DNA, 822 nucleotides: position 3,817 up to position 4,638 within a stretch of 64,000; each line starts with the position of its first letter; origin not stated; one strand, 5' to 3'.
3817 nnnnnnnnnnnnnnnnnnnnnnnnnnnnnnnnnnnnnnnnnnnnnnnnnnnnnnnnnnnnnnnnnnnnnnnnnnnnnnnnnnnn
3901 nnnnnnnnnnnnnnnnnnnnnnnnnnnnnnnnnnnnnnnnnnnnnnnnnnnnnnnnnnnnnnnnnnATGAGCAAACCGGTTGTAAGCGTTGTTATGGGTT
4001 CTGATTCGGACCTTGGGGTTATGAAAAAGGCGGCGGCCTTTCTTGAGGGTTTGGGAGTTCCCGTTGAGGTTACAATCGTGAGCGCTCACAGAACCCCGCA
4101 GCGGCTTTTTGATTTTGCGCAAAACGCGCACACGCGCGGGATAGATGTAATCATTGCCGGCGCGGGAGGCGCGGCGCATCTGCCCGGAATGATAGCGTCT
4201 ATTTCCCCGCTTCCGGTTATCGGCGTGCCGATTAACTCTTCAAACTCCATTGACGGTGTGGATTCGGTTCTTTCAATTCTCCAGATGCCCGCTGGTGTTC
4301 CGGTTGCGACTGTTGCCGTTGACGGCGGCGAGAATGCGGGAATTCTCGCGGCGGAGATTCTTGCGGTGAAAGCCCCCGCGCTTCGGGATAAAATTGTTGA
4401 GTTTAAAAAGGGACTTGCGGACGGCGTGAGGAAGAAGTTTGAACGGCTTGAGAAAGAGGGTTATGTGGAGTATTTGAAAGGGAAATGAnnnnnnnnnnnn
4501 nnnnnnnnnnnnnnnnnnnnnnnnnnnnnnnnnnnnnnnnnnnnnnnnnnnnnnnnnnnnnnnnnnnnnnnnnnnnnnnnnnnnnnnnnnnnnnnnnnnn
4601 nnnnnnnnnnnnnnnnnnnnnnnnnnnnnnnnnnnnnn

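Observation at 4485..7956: Low-GC mobile defence island between purE and the cytochrome oxidase operon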

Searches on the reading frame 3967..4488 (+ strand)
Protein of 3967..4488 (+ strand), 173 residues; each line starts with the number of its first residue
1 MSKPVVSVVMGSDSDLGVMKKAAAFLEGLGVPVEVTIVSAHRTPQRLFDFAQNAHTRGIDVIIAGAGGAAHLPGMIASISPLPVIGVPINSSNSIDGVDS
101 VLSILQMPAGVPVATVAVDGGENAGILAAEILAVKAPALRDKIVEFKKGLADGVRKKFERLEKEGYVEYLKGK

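Call 3: search_protein_families(library=pfam, proteins=[window:3967-4488:+], max_evalue=0.01)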
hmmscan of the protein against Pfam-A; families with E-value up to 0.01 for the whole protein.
window:3967-4488:+ (173 aa): 1 family
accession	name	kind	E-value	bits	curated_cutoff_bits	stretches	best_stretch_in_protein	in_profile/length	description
PF00731.26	AIRC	-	2.3e-61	206.1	30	1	6-149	2-144/148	AIR carboxylase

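Call 4: search_protein_families(library=ncbifam, proteins=[window:3967-4488:+], max_evalue=0.01)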
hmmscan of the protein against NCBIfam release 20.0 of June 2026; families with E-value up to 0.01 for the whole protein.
window:3967-4488:+ (173 aa): 2 families
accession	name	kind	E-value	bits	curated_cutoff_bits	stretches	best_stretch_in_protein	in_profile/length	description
TIGR01162.1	purE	equivalog_domain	6.6e-61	204.4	149.6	1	6-161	1-155/156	5-(carboxyamino)imidazole ribonucleotide mutase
NF033503.1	LarB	equivalog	1.2e-10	41.4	175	1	5-132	81-207/209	nickel pincer cofactor biosynthesis protein LarB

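Call 31: find_related_loci(query=window:3967-4488:+, collection=genome_contigs, flank=10000)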
Query window:3967-4488:+ (173 aa) in genome_contigs; peptide patterns used: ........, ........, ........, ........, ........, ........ (x = any residue, [..] = any of these).
600 stretches matched a pattern (row limit reached: there are more); 583 encode a relative of the query (tblastn E <= 1e-3); the best 80 are kept; 80 distinct loci.
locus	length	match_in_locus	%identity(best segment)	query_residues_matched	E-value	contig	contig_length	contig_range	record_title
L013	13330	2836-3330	70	2-166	3e-73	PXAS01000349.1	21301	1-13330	MAG: PVC group bacterium isolate T3Sed10_216 T3-Sed10-C4330, whole genome shotgun sequence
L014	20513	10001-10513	69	1-171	2e-72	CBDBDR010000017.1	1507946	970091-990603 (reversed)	MAG: Thermodesulfobacteriota bacterium isolate 7a2b2c3e-af3a-4cfd-90bc-2cfaeb90f16c genome assembly, contig: contig_17,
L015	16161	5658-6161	64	1-168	1e-68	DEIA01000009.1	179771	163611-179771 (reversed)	MAG TPA_asm: Flammeovirgaceae bacterium UBA2786 UBA2786_contig_1363, whole genome shotgun sequence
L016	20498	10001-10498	64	1-166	2e-67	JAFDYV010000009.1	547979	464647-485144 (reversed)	MAG: Bacteroidetes bacterium isolate SZAS-64 BACT-TMP-16__9__length-547979, whole genome shotgun sequence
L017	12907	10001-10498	66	1-166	3e-67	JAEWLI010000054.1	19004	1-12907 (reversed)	MAG: Bacteroidetes bacterium isolate OH_PBrB_83 k127_28830, whole genome shotgun sequence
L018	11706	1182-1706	61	1-170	6e-67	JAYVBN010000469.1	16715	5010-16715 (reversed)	MAG: Bacteroidia bacterium isolate GL28_UP_metabinner_4 GL28_UP_metabinner_4_468, whole genome shotgun sequence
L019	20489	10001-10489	65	1-163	2e-66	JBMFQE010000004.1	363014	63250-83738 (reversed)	MAG: Bacteroidales bacterium isolate KM4344-07 NODE_4_length_363014_cov_63.805401, whole genome shotgun sequence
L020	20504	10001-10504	61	1-168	8e-66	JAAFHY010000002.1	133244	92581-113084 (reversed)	MAG: Cytophagales bacterium isolate bin67.metabat.ball.151 WN_Cytophagales_5_scaffold_2, whole genome shotgun sequence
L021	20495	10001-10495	64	1-165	7e-65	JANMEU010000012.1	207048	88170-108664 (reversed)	MAG: Bacteroidota bacterium isolate OTE_70b_metabat_425 OTE_70b_k141_3144364, whole genome shotgun sequence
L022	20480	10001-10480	66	6-168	8e-65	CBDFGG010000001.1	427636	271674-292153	MAG: Flavobacteriales bacterium isolate 76369f57-89d7-45fe-8e93-6142481c29f0 genome assembly, contig: contig_1, whole ge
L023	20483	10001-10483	65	1-163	3e-64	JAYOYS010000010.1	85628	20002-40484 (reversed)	MAG: Flavobacteriaceae bacterium isolate 139562_S163_metabat_bins_2.tsv.183 NODE_197_length_85628_cov_31.689259, whole g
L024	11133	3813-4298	64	1-162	1e-63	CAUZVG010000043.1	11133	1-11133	MAG: Campylobacterales bacterium isolate CB6_Bottom.38 genome assembly, contig: Ga0310122_10002775, whole genome shotgun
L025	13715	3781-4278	62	1-166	9e-64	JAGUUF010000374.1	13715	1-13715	MAG: Cytophagales bacterium isolate DeMMO5_4 c_000000026548, whole genome shotgun sequence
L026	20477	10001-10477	65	6-164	1e-63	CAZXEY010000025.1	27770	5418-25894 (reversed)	MAG TPA_asm: uncultured Antarcticibacterium sp. isolate SRP304980_co1_280 genome assembly, contig: NODE_540_length_27770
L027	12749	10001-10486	63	1-162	1e-63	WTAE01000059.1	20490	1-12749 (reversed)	MAG: Sulfurovum sp. isolate GLR145 c_000000038271, whole genome shotgun sequence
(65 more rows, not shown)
